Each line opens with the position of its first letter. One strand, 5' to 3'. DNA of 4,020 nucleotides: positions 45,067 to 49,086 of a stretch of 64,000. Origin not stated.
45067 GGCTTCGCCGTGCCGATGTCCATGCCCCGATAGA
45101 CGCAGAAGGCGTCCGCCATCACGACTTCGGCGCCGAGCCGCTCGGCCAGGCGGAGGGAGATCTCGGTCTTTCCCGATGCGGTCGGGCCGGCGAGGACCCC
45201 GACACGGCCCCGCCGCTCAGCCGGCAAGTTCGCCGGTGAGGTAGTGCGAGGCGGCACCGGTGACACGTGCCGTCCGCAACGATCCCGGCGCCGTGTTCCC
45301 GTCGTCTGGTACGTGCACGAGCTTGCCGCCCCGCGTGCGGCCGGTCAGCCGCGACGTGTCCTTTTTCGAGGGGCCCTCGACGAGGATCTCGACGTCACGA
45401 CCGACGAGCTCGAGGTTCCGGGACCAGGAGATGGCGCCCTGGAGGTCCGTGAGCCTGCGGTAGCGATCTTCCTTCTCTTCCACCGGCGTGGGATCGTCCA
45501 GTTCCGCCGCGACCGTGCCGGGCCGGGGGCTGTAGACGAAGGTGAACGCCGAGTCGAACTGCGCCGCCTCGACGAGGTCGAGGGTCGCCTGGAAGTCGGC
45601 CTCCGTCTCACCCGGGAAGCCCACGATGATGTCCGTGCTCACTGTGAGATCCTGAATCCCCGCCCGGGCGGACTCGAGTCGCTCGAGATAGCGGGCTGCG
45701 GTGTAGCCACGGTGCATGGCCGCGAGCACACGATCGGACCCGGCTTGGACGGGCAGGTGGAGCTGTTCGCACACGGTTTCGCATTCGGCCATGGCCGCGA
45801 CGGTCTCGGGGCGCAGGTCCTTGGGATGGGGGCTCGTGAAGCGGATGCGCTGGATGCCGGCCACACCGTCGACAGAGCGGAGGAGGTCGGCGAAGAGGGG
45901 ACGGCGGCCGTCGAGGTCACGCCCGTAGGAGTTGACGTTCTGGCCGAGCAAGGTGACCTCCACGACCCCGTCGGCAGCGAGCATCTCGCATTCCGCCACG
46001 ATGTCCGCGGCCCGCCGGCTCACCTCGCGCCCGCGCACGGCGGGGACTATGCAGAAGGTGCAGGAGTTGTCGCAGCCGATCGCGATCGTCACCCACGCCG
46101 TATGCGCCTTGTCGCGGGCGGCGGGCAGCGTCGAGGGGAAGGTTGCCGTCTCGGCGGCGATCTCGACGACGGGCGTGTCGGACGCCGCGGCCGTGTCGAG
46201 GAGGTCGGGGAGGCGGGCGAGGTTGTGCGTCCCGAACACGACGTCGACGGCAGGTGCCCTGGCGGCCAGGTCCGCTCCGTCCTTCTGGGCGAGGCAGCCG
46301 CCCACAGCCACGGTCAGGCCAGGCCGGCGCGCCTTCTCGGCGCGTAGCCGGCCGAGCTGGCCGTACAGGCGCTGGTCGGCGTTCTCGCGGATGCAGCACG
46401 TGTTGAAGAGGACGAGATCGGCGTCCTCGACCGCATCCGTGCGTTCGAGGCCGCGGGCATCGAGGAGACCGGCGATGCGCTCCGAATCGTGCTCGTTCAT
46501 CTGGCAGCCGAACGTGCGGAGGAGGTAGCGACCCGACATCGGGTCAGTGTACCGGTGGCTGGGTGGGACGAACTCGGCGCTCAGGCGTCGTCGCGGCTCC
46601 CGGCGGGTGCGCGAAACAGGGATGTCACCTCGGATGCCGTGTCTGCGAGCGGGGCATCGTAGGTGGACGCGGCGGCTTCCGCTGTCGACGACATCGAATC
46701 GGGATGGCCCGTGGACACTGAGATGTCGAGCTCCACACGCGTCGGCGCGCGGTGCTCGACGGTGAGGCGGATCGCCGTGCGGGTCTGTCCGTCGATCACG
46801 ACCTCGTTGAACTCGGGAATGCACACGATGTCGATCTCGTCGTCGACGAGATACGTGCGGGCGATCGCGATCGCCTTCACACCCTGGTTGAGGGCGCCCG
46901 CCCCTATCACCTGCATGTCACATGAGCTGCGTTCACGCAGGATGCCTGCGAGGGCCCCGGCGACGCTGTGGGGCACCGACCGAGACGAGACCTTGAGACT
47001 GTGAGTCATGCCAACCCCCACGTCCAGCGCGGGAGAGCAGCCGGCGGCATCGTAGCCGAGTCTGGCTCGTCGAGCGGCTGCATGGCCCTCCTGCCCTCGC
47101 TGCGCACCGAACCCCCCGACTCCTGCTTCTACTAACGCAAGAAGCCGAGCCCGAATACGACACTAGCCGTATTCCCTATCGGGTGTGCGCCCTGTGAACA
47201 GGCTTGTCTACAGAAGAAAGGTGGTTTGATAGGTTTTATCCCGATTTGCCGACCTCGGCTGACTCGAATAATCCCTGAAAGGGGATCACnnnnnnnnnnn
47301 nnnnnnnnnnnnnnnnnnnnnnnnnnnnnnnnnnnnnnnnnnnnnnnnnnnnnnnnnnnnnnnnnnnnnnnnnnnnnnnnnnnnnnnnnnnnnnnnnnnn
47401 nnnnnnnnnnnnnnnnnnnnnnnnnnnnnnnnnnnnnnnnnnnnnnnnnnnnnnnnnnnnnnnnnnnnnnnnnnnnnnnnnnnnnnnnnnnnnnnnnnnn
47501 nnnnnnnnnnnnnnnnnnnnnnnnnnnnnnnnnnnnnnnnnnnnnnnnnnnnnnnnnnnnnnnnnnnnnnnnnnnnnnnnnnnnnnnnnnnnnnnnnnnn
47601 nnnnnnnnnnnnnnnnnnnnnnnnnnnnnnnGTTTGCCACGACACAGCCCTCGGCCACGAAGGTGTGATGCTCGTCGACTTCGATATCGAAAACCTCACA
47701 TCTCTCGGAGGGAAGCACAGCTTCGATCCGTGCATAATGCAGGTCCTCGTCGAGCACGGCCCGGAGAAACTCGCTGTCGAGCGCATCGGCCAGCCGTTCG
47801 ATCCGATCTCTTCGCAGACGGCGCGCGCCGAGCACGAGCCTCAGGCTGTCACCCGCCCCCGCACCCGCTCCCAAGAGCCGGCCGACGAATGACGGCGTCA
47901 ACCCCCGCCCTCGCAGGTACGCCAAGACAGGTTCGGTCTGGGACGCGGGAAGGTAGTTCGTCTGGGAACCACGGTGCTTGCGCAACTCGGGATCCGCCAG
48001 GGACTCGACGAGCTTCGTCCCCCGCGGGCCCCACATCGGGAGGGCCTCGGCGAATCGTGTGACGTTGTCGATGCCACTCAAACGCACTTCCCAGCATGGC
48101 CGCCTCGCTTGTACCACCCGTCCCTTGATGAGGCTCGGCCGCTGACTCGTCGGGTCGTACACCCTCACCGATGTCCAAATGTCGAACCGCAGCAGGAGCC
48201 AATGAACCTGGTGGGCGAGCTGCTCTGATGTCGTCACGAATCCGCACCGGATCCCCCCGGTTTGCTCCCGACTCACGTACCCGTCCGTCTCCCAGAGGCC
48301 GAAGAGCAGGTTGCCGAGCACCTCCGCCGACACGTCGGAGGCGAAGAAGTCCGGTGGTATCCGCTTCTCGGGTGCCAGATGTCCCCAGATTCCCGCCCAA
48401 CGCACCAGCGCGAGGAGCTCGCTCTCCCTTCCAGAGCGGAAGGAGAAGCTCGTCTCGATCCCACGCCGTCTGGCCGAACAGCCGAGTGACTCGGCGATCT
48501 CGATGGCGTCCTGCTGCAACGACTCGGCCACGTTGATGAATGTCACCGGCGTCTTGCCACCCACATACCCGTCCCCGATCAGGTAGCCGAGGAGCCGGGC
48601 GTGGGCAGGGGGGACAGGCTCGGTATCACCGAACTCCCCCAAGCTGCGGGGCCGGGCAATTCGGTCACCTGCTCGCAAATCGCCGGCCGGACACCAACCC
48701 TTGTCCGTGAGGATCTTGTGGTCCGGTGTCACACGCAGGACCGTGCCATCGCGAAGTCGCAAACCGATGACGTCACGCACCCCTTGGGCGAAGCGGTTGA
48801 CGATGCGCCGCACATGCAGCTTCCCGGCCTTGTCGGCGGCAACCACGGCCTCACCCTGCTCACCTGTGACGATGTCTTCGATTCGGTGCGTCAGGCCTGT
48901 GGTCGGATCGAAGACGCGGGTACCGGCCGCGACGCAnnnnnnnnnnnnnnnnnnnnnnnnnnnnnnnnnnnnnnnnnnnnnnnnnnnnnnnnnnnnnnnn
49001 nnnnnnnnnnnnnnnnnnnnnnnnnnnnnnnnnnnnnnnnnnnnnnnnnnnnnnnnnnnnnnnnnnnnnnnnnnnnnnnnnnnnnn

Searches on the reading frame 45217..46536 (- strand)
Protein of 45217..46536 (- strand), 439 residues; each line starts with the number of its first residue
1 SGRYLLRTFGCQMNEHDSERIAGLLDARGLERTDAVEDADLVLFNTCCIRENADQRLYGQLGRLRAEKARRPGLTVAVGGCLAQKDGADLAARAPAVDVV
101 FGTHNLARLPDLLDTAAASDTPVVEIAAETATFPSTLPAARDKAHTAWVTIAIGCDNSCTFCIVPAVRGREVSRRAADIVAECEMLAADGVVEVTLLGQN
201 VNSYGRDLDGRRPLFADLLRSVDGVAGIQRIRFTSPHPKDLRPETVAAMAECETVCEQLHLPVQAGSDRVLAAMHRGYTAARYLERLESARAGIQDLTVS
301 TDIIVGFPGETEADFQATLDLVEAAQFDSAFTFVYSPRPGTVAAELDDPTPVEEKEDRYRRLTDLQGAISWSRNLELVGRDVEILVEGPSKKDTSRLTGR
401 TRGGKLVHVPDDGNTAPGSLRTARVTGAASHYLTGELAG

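Call 31: search_protein_families(library=pfam, proteins=[window:45217-46536:-], max_evalue=0.001)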
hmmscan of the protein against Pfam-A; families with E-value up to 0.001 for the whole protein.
window:45217-46536:- (439 aa): 3 families
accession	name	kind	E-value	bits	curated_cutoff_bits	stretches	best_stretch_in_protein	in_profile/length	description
PF00919.26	UPF0004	-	2.2e-29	101.8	27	1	4-102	2-98/98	Uncharacterized protein family UPF0004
PF04055.27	Radical_SAM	-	5.4e-25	88.9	29.5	1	151-322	3-166/166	Radical SAM superfamily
PF01938.26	TRAM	-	2.4e-07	31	21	1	377-437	3-60/61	TRAM domain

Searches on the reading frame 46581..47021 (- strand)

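Call 31: search_protein_families(library=pfam, proteins=[window:46581-47021:-], max_evalue=0.001)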
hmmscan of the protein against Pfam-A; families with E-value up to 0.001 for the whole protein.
window:46581-47021:- (146 aa): 1 family
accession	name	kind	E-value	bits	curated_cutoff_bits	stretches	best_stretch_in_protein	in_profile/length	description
PF04232.17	SpoVS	-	2.1e-32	111.2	24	1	9-89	3-83/83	Stage V sporulation protein S (SpoVS)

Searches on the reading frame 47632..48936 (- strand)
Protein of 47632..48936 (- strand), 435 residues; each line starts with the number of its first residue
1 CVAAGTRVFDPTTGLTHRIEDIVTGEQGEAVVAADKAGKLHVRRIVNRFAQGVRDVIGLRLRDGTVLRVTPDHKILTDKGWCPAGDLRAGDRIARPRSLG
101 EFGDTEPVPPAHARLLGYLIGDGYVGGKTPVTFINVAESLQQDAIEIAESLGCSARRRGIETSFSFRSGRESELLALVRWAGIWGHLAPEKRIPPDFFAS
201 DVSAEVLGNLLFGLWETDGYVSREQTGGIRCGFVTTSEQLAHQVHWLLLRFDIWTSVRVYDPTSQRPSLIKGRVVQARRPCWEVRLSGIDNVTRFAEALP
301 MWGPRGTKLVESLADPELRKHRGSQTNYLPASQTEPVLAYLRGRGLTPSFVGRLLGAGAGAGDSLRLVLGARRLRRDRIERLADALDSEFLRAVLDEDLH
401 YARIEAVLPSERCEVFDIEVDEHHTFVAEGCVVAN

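Call 4: search_protein_families(library=pfam, proteins=[window:47632-48936:-], max_evalue=0.01)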
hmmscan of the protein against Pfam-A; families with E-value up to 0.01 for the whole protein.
window:47632-48936:- (435 aa): 4 families
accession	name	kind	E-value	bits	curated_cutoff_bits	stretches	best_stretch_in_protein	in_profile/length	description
PF14528.11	LAGLIDADG_3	-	1.8e-14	54.2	22.5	1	208-297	4-79/82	LAGLIDADG-like domain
PF14890.11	Intein_splicing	-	4.7e-13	49.7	35.8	1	14-435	7-155/155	Intein splicing domain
PF05204.19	Hom_end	-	0.0013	19.3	21.1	0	199-235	7-40/110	Homing endonuclease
PF07591.16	PT-HINT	-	0.0019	18.9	27.7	0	19-93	11-87/137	Pretoxin HINT domain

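Call 5: search_protein_families(library=ncbifam, proteins=[window:47632-48936:-], max_evalue=0.01)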
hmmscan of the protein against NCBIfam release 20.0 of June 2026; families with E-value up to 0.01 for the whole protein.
window:47632-48936:- (435 aa): 16 families
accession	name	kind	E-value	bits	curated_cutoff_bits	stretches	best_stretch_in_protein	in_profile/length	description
NF007072.0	PRK09519.1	equivalog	1.4e-155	519.7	1024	1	1-435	252-691/790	intein-containing recombinase RecA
NF005852.0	PRK07773.1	equivalog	2.7e-42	145.1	780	1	1-435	398-826/886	replicative DNA helicase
NF006207.0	PRK08332.1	equivalog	1.3e-12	45.9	2400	1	49-256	941-1142/1684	vitamin B12-dependent ribonucleotide reductase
NF003159.0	PRK04132.1-4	equivalog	3e-11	42.1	999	1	27-160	94-229/852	replication factor C small subunit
NF038098.1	GyrA_w_intein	exception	1.8e-10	39.4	1850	1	1-435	117-537/1232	intein-containing DNA gyrase subunit A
NF011418.0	PRK14845.1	equivalog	1.4e-09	36.4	756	1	55-259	92-279/1049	translation initiation factor IF-2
NF045703.1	rSAM_Tes_intein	exception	1.6e-09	36.1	1700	1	108-257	367-512/1040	tetraether lipid synthase Tes, intein-containing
TIGR01445.1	intein_Nterm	domain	1.5e-08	35.5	24.5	1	1-77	1-83/83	intein N-terminal splicing region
NF003157.0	PRK04132.1-2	equivalog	1.6e-07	29.7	1103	1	31-258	88-312/864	replication factor C small subunit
NF003158.0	PRK04132.1-3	equivalog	6.1e-07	26.9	1750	1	26-151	95-221/1437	replication factor C small subunit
NF038162.1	RtcB_rel_intein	exception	3.8e-06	25.2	1150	1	1-94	95-188/961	intein-containing RtcB family protein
TIGR01443.1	intein_Cterm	domain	1.1e-05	25.5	15.6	1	414-435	1-23/24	intein C-terminal splicing region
NF038136.1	rSAM_Rv_intein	exception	2.2e-05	23.5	700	1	1-90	76-163/574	intein-containing Rv2578c family radical SAM protein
NF007079.0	PRK09532.1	equivalog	9e-05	20.8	1525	1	1-80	775-853/876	DNA polymerase III subunit alpha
NF011491.0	PRK14898.1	equivalog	0.0018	16.4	783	1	117-257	250-384/860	DNA-directed RNA polymerase subunit A''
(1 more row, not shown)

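Call 18: find_homologous_proteins(query=window:47632-48936:-, max_evalue=1e-10)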
Query window:47632-48936:- (435 aa): 266 proteins with E <= 1e-10 among 8000 candidates; the best 120 are listed.
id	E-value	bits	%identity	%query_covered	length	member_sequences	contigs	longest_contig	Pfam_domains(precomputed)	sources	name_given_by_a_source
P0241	1.9e-199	681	71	100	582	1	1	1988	PF14528.12,PF00154.28,PF21096.3,PF14890.12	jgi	jgi:recombination protein RecA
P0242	6.5e-199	680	71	98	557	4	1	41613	PF14528.12,PF21096.3,PF14890.12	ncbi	ncbi:MAG: LAGLIDADG family homing endonuclease [Acidimicrobiia bacterium]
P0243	4.7e-193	660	66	100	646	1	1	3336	PF14528.12,PF00154.28,PF21096.3,PF14890.12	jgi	jgi:recombination protein RecA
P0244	7.2e-192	656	68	100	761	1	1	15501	PF06745.20,PF08423.18,PF14528.12,PF00154.28,PF21096.3,PF27531.1,PF14890.12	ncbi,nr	ncbi:MAG TPA: intein-containing recombinase RecA, partial [Acidimicrobiales bacterium]|nr:intein-con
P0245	6.4e-191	653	68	100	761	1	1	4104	PF06745.20,PF08423.18,PF14528.12,PF00154.28,PF21096.3,PF27531.1,PF14890.12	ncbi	ncbi:MAG: intein-containing recombinase RecA, partial [Acidimicrobiales bacterium]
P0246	3.1e-190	651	66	100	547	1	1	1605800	PF14528.12,PF21096.3,PF14890.12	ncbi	ncbi:MAG: LAGLIDADG family homing endonuclease [Acidimicrobiia bacterium]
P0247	1.4e-189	649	68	100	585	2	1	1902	PF14528.12,PF00154.28,PF21096.3,PF14890.12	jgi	jgi:recombination protein RecA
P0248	4.8e-189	647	67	100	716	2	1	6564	PF14528.12,PF00154.28,PF21096.3,PF14890.12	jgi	jgi:recombination protein RecA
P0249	8.0e-188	643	66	100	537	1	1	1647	PF14528.12,PF21096.3,PF14890.12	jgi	jgi:recombination protein RecA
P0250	1.0e-185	636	67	100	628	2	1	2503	PF14528.12,PF00154.28,PF21096.3,PF14890.12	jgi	jgi:recombination protein RecA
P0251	1.7e-185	636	66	100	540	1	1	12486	PF14528.12,PF21096.3,PF14890.12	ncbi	ncbi:MAG: LAGLIDADG family homing endonuclease [Acidimicrobiia bacterium]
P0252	1.2e-183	629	66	100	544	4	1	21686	PF14528.12,PF21096.3,PF14890.12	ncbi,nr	ncbi:MAG TPA: LAGLIDADG family homing endonuclease, partial [Acidimicrobiales bacterium]|nr:LAGLIDAD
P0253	4.9e-183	627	65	100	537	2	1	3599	PF14528.12,PF21096.3,PF14890.12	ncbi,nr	ncbi:MAG TPA: LAGLIDADG family homing endonuclease [Actinomycetes bacterium]|nr:LAGLIDADG family hom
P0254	6.3e-183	627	65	100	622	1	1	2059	PF14528.12,PF00154.28,PF21096.3,PF14890.12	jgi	jgi:recombination protein RecA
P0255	6.0e-181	620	66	100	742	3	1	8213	PF06745.20,PF08423.18,PF14528.12,PF00154.28,PF27531.1,PF14890.12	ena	-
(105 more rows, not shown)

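Call 20: search_solved_structures(query=window:47632-48936:-, max_evalue=0.001, show_alignments=2)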
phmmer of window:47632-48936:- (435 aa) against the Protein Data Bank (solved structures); distinct sequences matched with E-value up to 0.001: 19.
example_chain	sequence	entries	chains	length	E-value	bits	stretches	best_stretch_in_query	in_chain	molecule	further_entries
2imz_A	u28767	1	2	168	3.2e-50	174.8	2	1-110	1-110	Endonuclease PI-MtuI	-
2in0_A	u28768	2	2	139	7.1e-39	137.4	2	1-94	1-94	Endonuclease PI-MtuI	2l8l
3igd_A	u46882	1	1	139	1.8e-38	136.1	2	1-94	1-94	Endonuclease PI-MtuI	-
5k08_A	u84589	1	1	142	1.8e-38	136.1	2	1-94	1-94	RecA mini intein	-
5i0a_A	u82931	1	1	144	1.9e-38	136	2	1-94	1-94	Intein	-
2in9_A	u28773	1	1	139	2.2e-38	135.8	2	1-94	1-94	Endonuclease PI-MtuI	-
3ifj_A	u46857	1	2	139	5.9e-38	134.4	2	1-94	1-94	Endonuclease PI-MtuI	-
2in8_A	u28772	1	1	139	5.9e-38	134.3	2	1-94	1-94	Endonuclease PI-MtuI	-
4o1r_A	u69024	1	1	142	3.1e-08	36.4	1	12-100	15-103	Replicative DNA helicase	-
1mi8_A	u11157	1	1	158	3.2e-05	26.5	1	11-100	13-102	DnaB intein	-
1zd7_A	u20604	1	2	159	0.00014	24.4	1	1-78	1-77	DNA polymerase III alpha subunit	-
6frh_A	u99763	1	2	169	0.00014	24.4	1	12-100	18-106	Replicative DNA helicase,Replicative DNA helicase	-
6frg_A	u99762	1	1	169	0.00014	24.4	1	12-100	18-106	Replicative DNA helicase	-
3nzm_A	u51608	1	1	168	0.00016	24.1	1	1-78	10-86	DNA polymerase III subunit alpha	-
7cfv_A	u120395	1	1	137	0.00042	22.8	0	43-96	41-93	Spl DnaX mini-intein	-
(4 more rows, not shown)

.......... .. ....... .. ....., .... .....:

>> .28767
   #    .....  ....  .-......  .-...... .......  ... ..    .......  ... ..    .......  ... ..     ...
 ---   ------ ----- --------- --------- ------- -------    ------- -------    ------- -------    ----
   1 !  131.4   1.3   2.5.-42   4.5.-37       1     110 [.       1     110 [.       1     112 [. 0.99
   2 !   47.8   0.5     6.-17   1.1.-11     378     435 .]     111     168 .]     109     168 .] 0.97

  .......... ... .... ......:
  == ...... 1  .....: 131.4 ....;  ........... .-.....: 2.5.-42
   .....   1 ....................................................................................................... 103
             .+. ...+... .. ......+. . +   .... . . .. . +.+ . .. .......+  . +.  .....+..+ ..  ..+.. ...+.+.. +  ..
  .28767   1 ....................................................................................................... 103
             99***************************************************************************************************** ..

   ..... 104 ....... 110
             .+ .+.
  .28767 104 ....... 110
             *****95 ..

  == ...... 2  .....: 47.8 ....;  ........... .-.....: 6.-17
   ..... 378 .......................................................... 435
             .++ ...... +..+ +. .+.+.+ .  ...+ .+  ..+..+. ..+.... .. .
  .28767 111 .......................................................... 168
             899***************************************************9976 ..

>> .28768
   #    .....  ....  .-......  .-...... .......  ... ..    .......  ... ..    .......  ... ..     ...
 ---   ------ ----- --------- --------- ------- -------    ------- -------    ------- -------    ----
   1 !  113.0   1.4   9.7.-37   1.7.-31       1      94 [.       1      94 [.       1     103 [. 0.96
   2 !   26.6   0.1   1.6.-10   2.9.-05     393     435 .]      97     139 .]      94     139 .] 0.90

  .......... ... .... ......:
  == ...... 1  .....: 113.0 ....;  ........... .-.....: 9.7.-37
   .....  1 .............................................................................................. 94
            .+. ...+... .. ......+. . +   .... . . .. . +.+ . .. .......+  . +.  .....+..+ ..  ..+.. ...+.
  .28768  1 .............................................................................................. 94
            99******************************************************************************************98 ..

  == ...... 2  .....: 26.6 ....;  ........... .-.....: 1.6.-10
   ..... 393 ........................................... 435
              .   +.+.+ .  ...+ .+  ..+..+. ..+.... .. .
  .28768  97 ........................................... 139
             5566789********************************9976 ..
